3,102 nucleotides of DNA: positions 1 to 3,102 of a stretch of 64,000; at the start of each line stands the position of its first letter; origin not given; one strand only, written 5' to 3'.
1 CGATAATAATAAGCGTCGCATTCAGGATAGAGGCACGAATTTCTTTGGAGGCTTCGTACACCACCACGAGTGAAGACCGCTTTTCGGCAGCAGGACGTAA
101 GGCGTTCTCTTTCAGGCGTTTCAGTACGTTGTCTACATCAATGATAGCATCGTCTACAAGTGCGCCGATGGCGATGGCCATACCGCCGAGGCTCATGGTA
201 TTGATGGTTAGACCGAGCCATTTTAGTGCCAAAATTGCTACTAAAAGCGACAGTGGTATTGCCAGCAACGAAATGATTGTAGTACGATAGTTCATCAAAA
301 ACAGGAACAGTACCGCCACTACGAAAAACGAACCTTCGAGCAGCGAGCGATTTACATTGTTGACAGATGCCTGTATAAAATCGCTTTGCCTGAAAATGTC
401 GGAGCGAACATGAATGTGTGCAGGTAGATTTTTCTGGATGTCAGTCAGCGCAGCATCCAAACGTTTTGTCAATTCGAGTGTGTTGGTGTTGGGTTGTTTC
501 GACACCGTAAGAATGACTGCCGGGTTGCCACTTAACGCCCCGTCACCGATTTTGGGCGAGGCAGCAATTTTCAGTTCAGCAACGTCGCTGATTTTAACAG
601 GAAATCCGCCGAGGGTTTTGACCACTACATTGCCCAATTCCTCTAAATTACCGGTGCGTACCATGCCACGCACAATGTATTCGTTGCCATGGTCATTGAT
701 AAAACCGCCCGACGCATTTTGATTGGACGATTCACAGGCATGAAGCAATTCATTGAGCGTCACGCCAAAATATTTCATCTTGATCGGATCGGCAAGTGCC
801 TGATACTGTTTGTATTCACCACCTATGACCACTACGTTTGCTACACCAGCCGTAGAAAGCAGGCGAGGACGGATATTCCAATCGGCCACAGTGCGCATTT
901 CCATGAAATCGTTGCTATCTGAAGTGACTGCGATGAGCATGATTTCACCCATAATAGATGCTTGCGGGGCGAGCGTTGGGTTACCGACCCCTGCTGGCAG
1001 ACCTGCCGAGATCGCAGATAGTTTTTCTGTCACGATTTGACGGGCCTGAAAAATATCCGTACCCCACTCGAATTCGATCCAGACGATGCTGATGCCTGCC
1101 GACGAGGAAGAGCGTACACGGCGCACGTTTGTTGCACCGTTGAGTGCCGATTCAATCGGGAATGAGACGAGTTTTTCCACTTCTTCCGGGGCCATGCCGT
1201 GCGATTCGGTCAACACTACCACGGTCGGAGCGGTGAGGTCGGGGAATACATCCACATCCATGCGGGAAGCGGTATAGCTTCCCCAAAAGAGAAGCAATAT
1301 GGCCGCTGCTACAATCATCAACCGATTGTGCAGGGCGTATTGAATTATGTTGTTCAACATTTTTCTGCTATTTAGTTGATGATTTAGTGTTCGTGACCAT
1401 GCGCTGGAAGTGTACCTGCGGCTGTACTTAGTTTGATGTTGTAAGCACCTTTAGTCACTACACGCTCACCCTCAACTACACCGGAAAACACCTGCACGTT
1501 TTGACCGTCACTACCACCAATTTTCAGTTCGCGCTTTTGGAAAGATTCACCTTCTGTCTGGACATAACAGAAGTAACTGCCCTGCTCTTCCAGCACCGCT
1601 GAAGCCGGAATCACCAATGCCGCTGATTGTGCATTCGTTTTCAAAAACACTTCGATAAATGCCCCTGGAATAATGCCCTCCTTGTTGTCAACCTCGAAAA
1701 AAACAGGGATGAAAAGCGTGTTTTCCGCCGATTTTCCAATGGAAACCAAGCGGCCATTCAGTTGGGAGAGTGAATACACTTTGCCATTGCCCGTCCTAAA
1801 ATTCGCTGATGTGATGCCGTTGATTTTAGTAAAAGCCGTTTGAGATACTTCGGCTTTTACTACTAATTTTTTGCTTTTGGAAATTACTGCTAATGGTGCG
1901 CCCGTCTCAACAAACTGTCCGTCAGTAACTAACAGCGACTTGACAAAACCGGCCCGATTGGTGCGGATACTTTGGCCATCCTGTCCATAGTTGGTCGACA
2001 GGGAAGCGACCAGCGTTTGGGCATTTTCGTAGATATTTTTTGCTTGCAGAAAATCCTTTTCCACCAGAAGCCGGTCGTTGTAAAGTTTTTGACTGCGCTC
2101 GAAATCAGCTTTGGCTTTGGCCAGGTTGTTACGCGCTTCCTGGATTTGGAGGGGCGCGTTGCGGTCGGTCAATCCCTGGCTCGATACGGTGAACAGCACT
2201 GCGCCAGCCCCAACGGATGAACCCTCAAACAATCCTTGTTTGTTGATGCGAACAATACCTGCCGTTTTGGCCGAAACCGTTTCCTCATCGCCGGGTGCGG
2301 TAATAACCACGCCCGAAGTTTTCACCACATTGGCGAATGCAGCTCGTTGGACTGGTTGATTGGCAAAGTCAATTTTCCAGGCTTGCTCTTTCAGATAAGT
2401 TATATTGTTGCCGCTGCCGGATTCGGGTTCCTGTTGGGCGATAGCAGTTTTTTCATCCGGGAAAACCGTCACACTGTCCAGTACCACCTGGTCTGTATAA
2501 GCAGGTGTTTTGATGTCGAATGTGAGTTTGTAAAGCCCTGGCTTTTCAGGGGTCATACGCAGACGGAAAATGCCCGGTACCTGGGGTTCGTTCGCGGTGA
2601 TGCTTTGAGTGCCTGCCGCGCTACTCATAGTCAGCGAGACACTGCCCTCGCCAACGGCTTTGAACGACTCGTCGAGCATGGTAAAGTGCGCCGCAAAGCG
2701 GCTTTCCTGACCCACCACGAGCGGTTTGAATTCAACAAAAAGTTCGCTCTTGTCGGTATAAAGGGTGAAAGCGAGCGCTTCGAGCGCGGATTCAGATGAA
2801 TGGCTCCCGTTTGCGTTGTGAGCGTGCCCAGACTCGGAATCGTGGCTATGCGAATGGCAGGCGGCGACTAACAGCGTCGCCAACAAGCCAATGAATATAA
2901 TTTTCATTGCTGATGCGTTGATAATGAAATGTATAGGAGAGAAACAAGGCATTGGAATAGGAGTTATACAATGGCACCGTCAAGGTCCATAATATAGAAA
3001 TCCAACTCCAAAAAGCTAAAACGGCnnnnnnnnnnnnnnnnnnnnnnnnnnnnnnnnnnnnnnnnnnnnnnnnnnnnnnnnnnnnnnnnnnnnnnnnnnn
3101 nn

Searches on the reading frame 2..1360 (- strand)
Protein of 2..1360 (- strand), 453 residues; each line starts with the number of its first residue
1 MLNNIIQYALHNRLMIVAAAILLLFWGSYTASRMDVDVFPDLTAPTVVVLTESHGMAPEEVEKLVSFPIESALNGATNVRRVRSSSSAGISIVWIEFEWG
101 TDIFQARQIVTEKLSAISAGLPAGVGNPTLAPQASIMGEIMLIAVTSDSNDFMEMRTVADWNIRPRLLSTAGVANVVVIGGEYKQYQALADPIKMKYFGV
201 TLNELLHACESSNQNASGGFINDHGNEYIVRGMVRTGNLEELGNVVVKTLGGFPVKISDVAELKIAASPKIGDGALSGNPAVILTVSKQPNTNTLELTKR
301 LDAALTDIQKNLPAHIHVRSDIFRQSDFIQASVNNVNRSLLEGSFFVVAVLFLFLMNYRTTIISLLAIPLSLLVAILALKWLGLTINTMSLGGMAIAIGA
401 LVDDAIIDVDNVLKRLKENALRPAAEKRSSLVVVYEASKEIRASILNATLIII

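Call 52: search_protein_families(library=pfam, proteins=[window:2-1360:-], max_evalue=0.001)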
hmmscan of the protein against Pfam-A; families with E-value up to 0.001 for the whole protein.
window:2-1360:- (453 aa): 1 family
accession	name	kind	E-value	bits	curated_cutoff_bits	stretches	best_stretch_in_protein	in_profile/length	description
PF00873.25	ACR_tran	-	5.5e-118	395.6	28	1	5-453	1-443/1021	AcrB/AcrD/AcrF family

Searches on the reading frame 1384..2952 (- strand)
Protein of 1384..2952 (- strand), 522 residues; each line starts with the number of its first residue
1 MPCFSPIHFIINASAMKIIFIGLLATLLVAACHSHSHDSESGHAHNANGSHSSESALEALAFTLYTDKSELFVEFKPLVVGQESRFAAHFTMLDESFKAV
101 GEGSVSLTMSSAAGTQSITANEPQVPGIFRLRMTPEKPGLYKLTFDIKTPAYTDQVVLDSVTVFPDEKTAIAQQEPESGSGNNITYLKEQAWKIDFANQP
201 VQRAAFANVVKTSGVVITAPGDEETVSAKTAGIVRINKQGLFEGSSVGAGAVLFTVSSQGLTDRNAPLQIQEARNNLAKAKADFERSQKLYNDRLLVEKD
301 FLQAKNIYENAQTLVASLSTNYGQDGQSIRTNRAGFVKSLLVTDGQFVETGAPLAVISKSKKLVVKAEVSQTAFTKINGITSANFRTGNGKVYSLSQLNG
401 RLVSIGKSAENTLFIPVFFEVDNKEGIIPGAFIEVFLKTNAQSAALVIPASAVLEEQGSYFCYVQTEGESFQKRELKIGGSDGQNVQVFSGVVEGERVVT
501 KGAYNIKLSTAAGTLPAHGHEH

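Call 52: search_protein_families(library=pfam, proteins=[window:1384-2952:-], max_evalue=0.001)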
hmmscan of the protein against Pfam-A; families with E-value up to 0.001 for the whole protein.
window:1384-2952:- (522 aa): 2 families
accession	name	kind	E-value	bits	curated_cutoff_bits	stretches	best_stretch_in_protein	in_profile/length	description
PF13437.12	HlyD_3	-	2e-10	41.8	22.2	1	329-425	2-101/106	HlyD family secretion protein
PF16576.10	HlyD_D23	-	2.9e-08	33.7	30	1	207-408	3-187/214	Barrel-sandwich domain of CusB or HlyD membrane-fusion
